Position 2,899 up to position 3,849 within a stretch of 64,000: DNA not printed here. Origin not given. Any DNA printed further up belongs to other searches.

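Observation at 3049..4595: Adjacent DUF2064 (rSAM-associated transferase-like) and DUF1848 genes; DUF1848 carries a radical-SAM-type CxxxCxxC at its C-terminus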

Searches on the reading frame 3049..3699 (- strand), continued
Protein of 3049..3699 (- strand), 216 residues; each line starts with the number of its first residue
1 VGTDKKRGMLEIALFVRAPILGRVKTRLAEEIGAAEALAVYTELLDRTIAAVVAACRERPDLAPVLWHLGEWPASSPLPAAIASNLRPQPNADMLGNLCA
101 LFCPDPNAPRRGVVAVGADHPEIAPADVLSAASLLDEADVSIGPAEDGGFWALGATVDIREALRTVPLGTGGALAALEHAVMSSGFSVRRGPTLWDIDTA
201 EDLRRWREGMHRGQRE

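Call 88: search_protein_families(library=ncbifam, proteins=[L117:2073-3128:+, L096:4894-5964:+, L152:4820-5773:+, L158:215-1291:+, L143:6981-7985:+, L124:2570-3739:+, L090:4921-5973:+, L162:799-1866:+, L154:3939-4877:+, L156:2077-3558:+], max_evalue=0.00001)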
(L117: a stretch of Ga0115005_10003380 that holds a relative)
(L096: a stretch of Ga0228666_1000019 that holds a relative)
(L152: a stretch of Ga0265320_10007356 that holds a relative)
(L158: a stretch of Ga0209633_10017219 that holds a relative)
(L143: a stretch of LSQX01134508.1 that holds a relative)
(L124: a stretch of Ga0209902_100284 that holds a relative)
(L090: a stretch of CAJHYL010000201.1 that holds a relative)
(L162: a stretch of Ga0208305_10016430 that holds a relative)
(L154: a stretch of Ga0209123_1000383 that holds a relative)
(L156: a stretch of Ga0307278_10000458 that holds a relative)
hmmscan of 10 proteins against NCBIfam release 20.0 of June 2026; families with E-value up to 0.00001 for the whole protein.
L117:2073-3128:+ (352 aa): 20 families
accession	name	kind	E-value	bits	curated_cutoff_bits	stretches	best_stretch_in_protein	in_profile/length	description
TIGR04167.1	rSAM_SeCys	equivalog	5.3e-133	442.9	300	1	49-350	2-302/303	arsenosugar biosynthesis radical SAM (seleno)protein ArsS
NF045574.1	sacti_mat_StsB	exception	5e-13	48.7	625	1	60-196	101-232/466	StsB family radical SAM/SPASM domain sactipeptide maturase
TIGR04055.1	rSAM_NirJ2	equivalog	4.3e-11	42.9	500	1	58-196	3-137/326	putative heme d1 biosynthesis radical SAM protein NirJ2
TIGR03962.1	mycofact_rSAM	equivalog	7e-11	41.9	265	1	58-197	15-149/339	mycofactocin radical SAM maturase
TIGR02668.1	moaA_archaeal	equivalog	1.1e-10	41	325.25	1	54-141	9-97/303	GTP 3',8-cyclase MoaA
NF050035.1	rSAM_WgK_link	exception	2.6e-09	36.5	650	1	56-203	10-152/367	radical SAM/SPASM peptide maturase WgkB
NF001199.0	PRK00164.2-1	equivalog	4.3e-09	35.9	231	1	54-142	11-100/308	GTP 3',8-cyclase MoaA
TIGR03978.1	rSAM_paired_1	equivalog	1.1e-08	34.3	370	1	30-165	60-198/466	His-Xaa-Ser system radical SAM maturase HxsB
TIGR03470.1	HpnH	equivalog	1e-07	31.3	225.05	1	38-198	17-164/318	adenosyl-hopene transferase HpnH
NF045646.2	rSAM_Se_TrsS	equivalog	1e-07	30.9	490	1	59-148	90-180/441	radical SAM (seleno)protein TrsS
TIGR04053.2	TIGR04053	equivalog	1.2e-07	31.4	395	1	64-197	17-150/366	TIGR04053 family radical SAM/SPASM domain-containing protein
TIGR02666.1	moaA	equivalog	1.2e-07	31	284.05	1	54-138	9-100/336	GTP 3',8-cyclase MoaA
NF012164.0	AlbA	equivalog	1.8e-07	30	850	1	58-196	116-251/442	subtilosin maturase AlbA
TIGR04347.1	pseudo_SAM_Halo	equivalog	2.1e-07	30.5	525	1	56-192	39-171/390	TIGR04347 family pseudo-SAM/SPASM protein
NF049973.1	radical_Rv1681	equivalog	6e-07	28.7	380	1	62-197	79-211/326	Rv1681 family radical SAM protein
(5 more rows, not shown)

L096:4894-5964:+ (357 aa): 13 families
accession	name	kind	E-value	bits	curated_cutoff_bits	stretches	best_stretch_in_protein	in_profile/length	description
TIGR04167.1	rSAM_SeCys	equivalog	2.3e-133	444.1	300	1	54-356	2-303/303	arsenosugar biosynthesis radical SAM (seleno)protein ArsS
TIGR02668.1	moaA_archaeal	equivalog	1.5e-08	34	325.25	1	59-144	9-95/303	GTP 3',8-cyclase MoaA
NF050035.1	rSAM_WgK_link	exception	2.2e-08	33.5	650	1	61-204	10-148/367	radical SAM/SPASM peptide maturase WgkB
TIGR03962.1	mycofact_rSAM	equivalog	3.1e-08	33.2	265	1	62-203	14-150/339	mycofactocin radical SAM maturase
TIGR04055.1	rSAM_NirJ2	equivalog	3.9e-08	33.2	500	1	64-203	4-139/326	putative heme d1 biosynthesis radical SAM protein NirJ2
NF045574.1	sacti_mat_StsB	exception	5.7e-08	32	625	1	69-201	105-232/466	StsB family radical SAM/SPASM domain sactipeptide maturase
TIGR03978.1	rSAM_paired_1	equivalog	7.3e-07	28.3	370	1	40-200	65-230/466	His-Xaa-Ser system radical SAM maturase HxsB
TIGR02666.1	moaA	equivalog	1e-06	28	284.05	1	61-134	11-88/336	GTP 3',8-cyclase MoaA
NF001199.0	PRK00164.2-1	equivalog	1.7e-06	27.4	231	1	60-146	12-99/308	GTP 3',8-cyclase MoaA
TIGR04078.1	rSAM_yydG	equivalog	4.4e-06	26.4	300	1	62-118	3-60/309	YydG family radical SAM peptide epimerase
TIGR04054.1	rSAM_NirJ1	equivalog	4.6e-06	25.5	650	1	63-201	39-173/387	putative heme d1 biosynthesis radical SAM protein NirJ1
TIGR04317.1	W_rSAM_matur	equivalog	6.6e-06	25.5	380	0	62-201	6-140/349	tungsten cofactor oxidoreductase radical SAM maturase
NF050038.1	rSAM_RiPP_GggB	equivalog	9e-06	24.9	650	0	55-202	37-185/398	streptosactin maturase GggB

L152:4820-5773:+ (318 aa): 15 families
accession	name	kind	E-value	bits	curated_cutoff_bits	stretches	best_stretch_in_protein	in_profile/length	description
TIGR04167.1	rSAM_SeCys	equivalog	1.3e-125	418.6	300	1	19-317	2-303/303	arsenosugar biosynthesis radical SAM (seleno)protein ArsS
TIGR03962.1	mycofact_rSAM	equivalog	8.9e-10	38.2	265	1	30-166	17-150/339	mycofactocin radical SAM maturase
NF050035.1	rSAM_WgK_link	exception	1.9e-09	37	650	1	27-161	11-144/367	radical SAM/SPASM peptide maturase WgkB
NF045574.1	sacti_mat_StsB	exception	7.9e-09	34.9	625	1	21-166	92-234/466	StsB family radical SAM/SPASM domain sactipeptide maturase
TIGR04546.1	rSAM_ahbC_deAc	equivalog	2e-08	33.4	650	1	4-112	18-127/390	12,18-didecarboxysiroheme deacetylase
TIGR04545.1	rSAM_ahbD_hemeb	equivalog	3.8e-08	33.2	500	1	30-165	5-139/339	heme b synthase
TIGR04051.1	rSAM_NirJ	equivalog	5e-08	32.3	515.45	1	30-163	7-138/354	heme d1 biosynthesis radical SAM protein NirJ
TIGR04054.1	rSAM_NirJ1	equivalog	8.2e-08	31.3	650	1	29-165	40-174/387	putative heme d1 biosynthesis radical SAM protein NirJ1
TIGR04317.1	W_rSAM_matur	equivalog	2.6e-07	30.1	380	1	23-162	2-138/349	tungsten cofactor oxidoreductase radical SAM maturase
TIGR04055.1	rSAM_NirJ2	equivalog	7e-07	29.1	500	1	30-165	5-138/326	putative heme d1 biosynthesis radical SAM protein NirJ2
TIGR04053.2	TIGR04053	equivalog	2.3e-06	27.1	395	1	31-164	14-149/366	TIGR04053 family radical SAM/SPASM domain-containing protein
TIGR02668.1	moaA_archaeal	equivalog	2.6e-06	26.7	325.25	1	23-100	8-86/303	GTP 3',8-cyclase MoaA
TIGR04347.1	pseudo_SAM_Halo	equivalog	2.8e-06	26.8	525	1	30-164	43-175/390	TIGR04347 family pseudo-SAM/SPASM protein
NF001199.0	PRK00164.2-1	equivalog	3.8e-06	26.2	231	1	24-98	11-86/308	GTP 3',8-cyclase MoaA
NF045646.2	rSAM_Se_TrsS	equivalog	6e-06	25.1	490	1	28-165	89-227/441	radical SAM (seleno)protein TrsS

L158:215-1291:+ (359 aa): 16 families
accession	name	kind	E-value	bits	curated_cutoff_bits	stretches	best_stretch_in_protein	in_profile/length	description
TIGR04167.1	rSAM_SeCys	equivalog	2.5e-124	414.4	300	1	50-357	3-302/303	arsenosugar biosynthesis radical SAM (seleno)protein ArsS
NF047865.1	rSAM_PapB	equivalog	3.6e-10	39.6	340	1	54-193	2-145/330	PapB family radical SAM/SPASM ranthipeptide maturase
TIGR04078.1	rSAM_yydG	equivalog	3.9e-09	36.4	300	1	55-168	1-108/309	YydG family radical SAM peptide epimerase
NF050035.1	rSAM_WgK_link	exception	5.7e-09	35.4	650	1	57-197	11-143/367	radical SAM/SPASM peptide maturase WgkB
TIGR02666.1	moaA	equivalog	2.6e-08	33.2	284.05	1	52-133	7-91/336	GTP 3',8-cyclase MoaA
NF001199.0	PRK00164.2-1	equivalog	9.7e-08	31.5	231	1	52-130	9-88/308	GTP 3',8-cyclase MoaA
TIGR02668.1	moaA_archaeal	equivalog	1.3e-07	30.9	325.25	1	53-129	8-84/303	GTP 3',8-cyclase MoaA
TIGR04082.1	rSAM_for_selen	equivalog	2.9e-07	29.6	350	1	46-200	190-334/516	thio(seleno)oxazole modification radical SAM maturase SbtM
NF045646.2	rSAM_Se_TrsS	equivalog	8.4e-07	27.9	490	1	56-129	87-160/441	radical SAM (seleno)protein TrsS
TIGR03962.1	mycofact_rSAM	equivalog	1.2e-06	28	265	1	57-203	14-150/339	mycofactocin radical SAM maturase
NF049973.1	radical_Rv1681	equivalog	1.6e-06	27.3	380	1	65-202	82-211/326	Rv1681 family radical SAM protein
TIGR03978.1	rSAM_paired_1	equivalog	1.6e-06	27.2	370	1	22-170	50-198/466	His-Xaa-Ser system radical SAM maturase HxsB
TIGR04478.1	rSAM_YfkAB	equivalog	1.8e-06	27.5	250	1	48-115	18-84/363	radical SAM/CxCxxxxC motif protein YfkAB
TIGR04317.1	W_rSAM_matur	equivalog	6.5e-06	25.5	380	1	54-137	3-87/349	tungsten cofactor oxidoreductase radical SAM maturase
NF050038.1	rSAM_RiPP_GggB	equivalog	9.6e-06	24.8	650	0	53-197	40-180/398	streptosactin maturase GggB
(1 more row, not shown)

L143:6981-7985:+ (335 aa): 21 families
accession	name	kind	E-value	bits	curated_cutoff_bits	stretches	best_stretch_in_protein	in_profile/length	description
TIGR04167.1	rSAM_SeCys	equivalog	3e-131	437.2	300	1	35-332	4-303/303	arsenosugar biosynthesis radical SAM (seleno)protein ArsS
TIGR03962.1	mycofact_rSAM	equivalog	1.1e-09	37.9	265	1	43-183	16-153/339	mycofactocin radical SAM maturase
TIGR02668.1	moaA_archaeal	equivalog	1.7e-09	37.1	325.25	1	35-126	6-99/303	GTP 3',8-cyclase MoaA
TIGR02666.1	moaA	equivalog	1.9e-09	36.9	284.05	1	38-126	9-105/336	GTP 3',8-cyclase MoaA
NF045574.1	sacti_mat_StsB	exception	1.4e-08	34.1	625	1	45-178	102-232/466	StsB family radical SAM/SPASM domain sactipeptide maturase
NF049973.1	radical_Rv1681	equivalog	6.4e-08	31.9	380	1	48-179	81-211/326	Rv1681 family radical SAM protein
TIGR04054.1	rSAM_NirJ1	equivalog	7.1e-08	31.5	650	1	40-178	37-173/387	putative heme d1 biosynthesis radical SAM protein NirJ1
TIGR04546.1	rSAM_ahbC_deAc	equivalog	1.1e-07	31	650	1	40-137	40-138/390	12,18-didecarboxysiroheme deacetylase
TIGR04317.1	W_rSAM_matur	equivalog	1.3e-07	31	380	1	41-175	6-137/349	tungsten cofactor oxidoreductase radical SAM maturase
NF001199.0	PRK00164.2-1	equivalog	1.4e-07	31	231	1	33-126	6-101/308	GTP 3',8-cyclase MoaA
TIGR04055.1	rSAM_NirJ2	equivalog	2.3e-07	30.7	500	1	43-180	4-139/326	putative heme d1 biosynthesis radical SAM protein NirJ2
NF047865.1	rSAM_PapB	equivalog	2.4e-07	30.3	340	1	38-177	2-152/330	PapB family radical SAM/SPASM ranthipeptide maturase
TIGR04545.1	rSAM_ahbD_hemeb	equivalog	2.5e-07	30.5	500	1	44-179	5-139/339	heme b synthase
NF012164.0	AlbA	equivalog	3.1e-07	29.2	850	1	44-148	118-220/442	subtilosin maturase AlbA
TIGR04347.1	pseudo_SAM_Halo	equivalog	6.3e-07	29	525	1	40-178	39-175/390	TIGR04347 family pseudo-SAM/SPASM protein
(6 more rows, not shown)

L124:2570-3739:+ (390 aa): 0 families

L090:4921-5973:+ (351 aa): 18 families
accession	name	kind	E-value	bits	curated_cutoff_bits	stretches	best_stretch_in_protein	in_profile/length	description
TIGR04167.1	rSAM_SeCys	equivalog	5e-133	443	300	1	48-350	2-303/303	arsenosugar biosynthesis radical SAM (seleno)protein ArsS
NF045574.1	sacti_mat_StsB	exception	1.7e-13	50.2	625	1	48-195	90-232/466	StsB family radical SAM/SPASM domain sactipeptide maturase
TIGR02668.1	moaA_archaeal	equivalog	1.2e-09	37.7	325.25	1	53-140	9-97/303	GTP 3',8-cyclase MoaA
TIGR04055.1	rSAM_NirJ2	equivalog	1.4e-09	37.9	500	1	57-196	3-138/326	putative heme d1 biosynthesis radical SAM protein NirJ2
NF050035.1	rSAM_WgK_link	exception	1.4e-09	37.4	650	1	55-203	10-153/367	radical SAM/SPASM peptide maturase WgkB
TIGR03978.1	rSAM_paired_1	equivalog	4.4e-09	35.6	370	1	34-188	65-224/466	His-Xaa-Ser system radical SAM maturase HxsB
TIGR04303.1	GeoRSP_rSAM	equivalog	2.5e-08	33.9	400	1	59-195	10-140/325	GeoRSP system radical SAM/SPASM protein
NF001199.0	PRK00164.2-1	equivalog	4.3e-08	32.6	231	1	53-141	11-100/308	GTP 3',8-cyclase MoaA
TIGR03962.1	mycofact_rSAM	equivalog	1.4e-07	31.1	265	1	56-196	14-149/339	mycofactocin radical SAM maturase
TIGR02666.1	moaA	equivalog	3.7e-07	29.4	284.05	1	53-135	9-98/336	GTP 3',8-cyclase MoaA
TIGR04054.1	rSAM_NirJ1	equivalog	4e-07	29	650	1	42-196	24-174/387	putative heme d1 biosynthesis radical SAM protein NirJ1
TIGR03470.1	HpnH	equivalog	6.7e-07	28.6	225.05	1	55-197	29-164/318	adenosyl-hopene transferase HpnH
NF045646.2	rSAM_Se_TrsS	equivalog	9.2e-07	27.7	490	1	58-147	90-180/441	radical SAM (seleno)protein TrsS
TIGR04053.2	TIGR04053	equivalog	1.5e-06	27.7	395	1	62-196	16-150/366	TIGR04053 family radical SAM/SPASM domain-containing protein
NF049973.1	radical_Rv1681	equivalog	1.6e-06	27.3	380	1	59-196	77-211/326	Rv1681 family radical SAM protein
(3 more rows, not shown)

L162:799-1866:+ (356 aa): 15 families
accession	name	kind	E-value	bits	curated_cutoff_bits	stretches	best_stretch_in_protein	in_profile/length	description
TIGR04167.1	rSAM_SeCys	equivalog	1.5e-131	438.2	300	1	53-354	2-302/303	arsenosugar biosynthesis radical SAM (seleno)protein ArsS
NF045574.1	sacti_mat_StsB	exception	7.3e-12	44.9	625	1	66-200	103-232/466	StsB family radical SAM/SPASM domain sactipeptide maturase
NF050035.1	rSAM_WgK_link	exception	2.9e-11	43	650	1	60-199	10-146/367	radical SAM/SPASM peptide maturase WgkB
TIGR04055.1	rSAM_NirJ2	equivalog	1.8e-08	34.3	500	1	63-201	4-138/326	putative heme d1 biosynthesis radical SAM protein NirJ2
TIGR03978.1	rSAM_paired_1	equivalog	7.3e-08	31.6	370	1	39-199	65-230/466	His-Xaa-Ser system radical SAM maturase HxsB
TIGR03962.1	mycofact_rSAM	equivalog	1.3e-07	31.1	265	1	61-201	14-149/339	mycofactocin radical SAM maturase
TIGR03470.1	HpnH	equivalog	1.7e-07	30.5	225.05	1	44-203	19-165/318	adenosyl-hopene transferase HpnH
TIGR04084.1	rSAM_AF0577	subfamily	3.1e-07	29.7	225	1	68-201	6-130/347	TIGR04084 family radical SAM/SPASM domain-containing protein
TIGR02668.1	moaA_archaeal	equivalog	3.4e-07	29.6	325.25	1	57-145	8-97/303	GTP 3',8-cyclase MoaA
TIGR02666.1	moaA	equivalog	5.2e-07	28.9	284.05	1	58-133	9-88/336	GTP 3',8-cyclase MoaA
NF050038.1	rSAM_RiPP_GggB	equivalog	2.4e-06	26.8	650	1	56-201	39-185/398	streptosactin maturase GggB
NF049973.1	radical_Rv1681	equivalog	2.7e-06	26.6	380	1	66-203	79-213/326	Rv1681 family radical SAM protein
TIGR04053.2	TIGR04053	equivalog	7.3e-06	25.5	395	0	68-202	17-151/366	TIGR04053 family radical SAM/SPASM domain-containing protein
NF001199.0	PRK00164.2-1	equivalog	7.5e-06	25.3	231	0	57-146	10-100/308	GTP 3',8-cyclase MoaA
NF045646.2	rSAM_Se_TrsS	equivalog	8.9e-06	24.5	490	0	65-152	92-180/441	radical SAM (seleno)protein TrsS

L154:3939-4877:+ (313 aa): 43 families (the best 25 are shown)
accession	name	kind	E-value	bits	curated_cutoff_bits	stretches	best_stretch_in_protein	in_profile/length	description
NF049973.1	radical_Rv1681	equivalog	1.4e-27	96.5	380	1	34-189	64-216/326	Rv1681 family radical SAM protein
TIGR04167.1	rSAM_SeCys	equivalog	6.5e-24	84.7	300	1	36-249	2-218/303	arsenosugar biosynthesis radical SAM (seleno)protein ArsS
TIGR04054.1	rSAM_NirJ1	equivalog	2.5e-19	69.1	650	1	47-188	41-178/387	putative heme d1 biosynthesis radical SAM protein NirJ1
NF045574.1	sacti_mat_StsB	exception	1.6e-18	66.8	625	1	34-194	88-243/466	StsB family radical SAM/SPASM domain sactipeptide maturase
TIGR04251.1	SCM_rSAM_ScmF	equivalog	3.4e-18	66.1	400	1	41-189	3-151/353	SynChlorMet cassette radical SAM/SPASM protein ScmF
TIGR03962.1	mycofact_rSAM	equivalog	1.2e-17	64.2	265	1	47-188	17-153/339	mycofactocin radical SAM maturase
TIGR04347.1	pseudo_SAM_Halo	equivalog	2.9e-17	63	525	1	39-190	36-182/390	TIGR04347 family pseudo-SAM/SPASM protein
TIGR02666.1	moaA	equivalog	3.4e-17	62.4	284.05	1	40-186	8-157/336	GTP 3',8-cyclase MoaA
NF012164.0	AlbA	equivalog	8.1e-17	60.8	850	1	47-255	118-313/442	subtilosin maturase AlbA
TIGR04546.1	rSAM_ahbC_deAc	equivalog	1.1e-16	60.7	650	1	32-190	31-183/390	12,18-didecarboxysiroheme deacetylase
TIGR04051.1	rSAM_NirJ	equivalog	1.5e-16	60.4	515.45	1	48-189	8-145/354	heme d1 biosynthesis radical SAM protein NirJ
NF050035.1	rSAM_WgK_link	exception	1.8e-16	60.1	650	1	46-184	13-148/367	radical SAM/SPASM peptide maturase WgkB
TIGR04545.1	rSAM_ahbD_hemeb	equivalog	2.7e-16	59.9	500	1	47-185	5-140/339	heme b synthase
TIGR04055.1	rSAM_NirJ2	equivalog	6.4e-16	58.8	500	1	48-185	6-139/326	putative heme d1 biosynthesis radical SAM protein NirJ2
TIGR04250.1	SCM_rSAM_ScmE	equivalog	1.1e-15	57.4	400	1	46-188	7-146/358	SynChlorMet cassette radical SAM/SPASM protein ScmE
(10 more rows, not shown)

L156:2077-3558:+ (494 aa): 28 families (the best 25 are shown)
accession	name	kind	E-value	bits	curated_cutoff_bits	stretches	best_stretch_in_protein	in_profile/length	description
NF049973.1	radical_Rv1681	equivalog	1.5e-58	198.3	380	1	226-471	63-300/326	Rv1681 family radical SAM protein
TIGR04055.1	rSAM_NirJ2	equivalog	3.9e-16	59.5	500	1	241-419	7-182/326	putative heme d1 biosynthesis radical SAM protein NirJ2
TIGR04251.1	SCM_rSAM_ScmF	equivalog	7.9e-16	58.4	400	1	235-403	5-176/353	SynChlorMet cassette radical SAM/SPASM protein ScmF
TIGR03962.1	mycofact_rSAM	equivalog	9.9e-16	57.8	265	1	241-418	19-194/339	mycofactocin radical SAM maturase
TIGR04250.1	SCM_rSAM_ScmE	equivalog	1.9e-14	53.4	400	1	243-394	12-163/358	SynChlorMet cassette radical SAM/SPASM protein ScmE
NF045574.1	sacti_mat_StsB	exception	4.2e-13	48.9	625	1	238-403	100-263/466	StsB family radical SAM/SPASM domain sactipeptide maturase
TIGR04545.1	rSAM_ahbD_hemeb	equivalog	1.7e-12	47.5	500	1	242-418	8-182/339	heme b synthase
TIGR04053.2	TIGR04053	equivalog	2.2e-12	46.9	395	1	243-402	17-179/366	TIGR04053 family radical SAM/SPASM domain-containing protein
TIGR02668.1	moaA_archaeal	equivalog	4.1e-12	45.7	325.25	1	241-397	17-174/303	GTP 3',8-cyclase MoaA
TIGR02666.1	moaA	equivalog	2.2e-11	43.3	284.05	1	243-383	19-166/336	GTP 3',8-cyclase MoaA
NF050035.1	rSAM_WgK_link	exception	8.2e-11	41.5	650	1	242-375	17-150/367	radical SAM/SPASM peptide maturase WgkB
TIGR04347.1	pseudo_SAM_Halo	equivalog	2e-10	40.5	525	1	235-401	40-204/390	TIGR04347 family pseudo-SAM/SPASM protein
NF012164.0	AlbA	equivalog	3.2e-10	39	850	1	231-402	110-281/442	subtilosin maturase AlbA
TIGR04403.1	rSAM_skfB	equivalog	1e-09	37.7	300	1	243-388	113-256/402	sporulation killing factor system radical SAM maturase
TIGR04167.1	rSAM_SeCys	equivalog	2.5e-09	36.8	300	1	241-372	15-147/303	arsenosugar biosynthesis radical SAM (seleno)protein ArsS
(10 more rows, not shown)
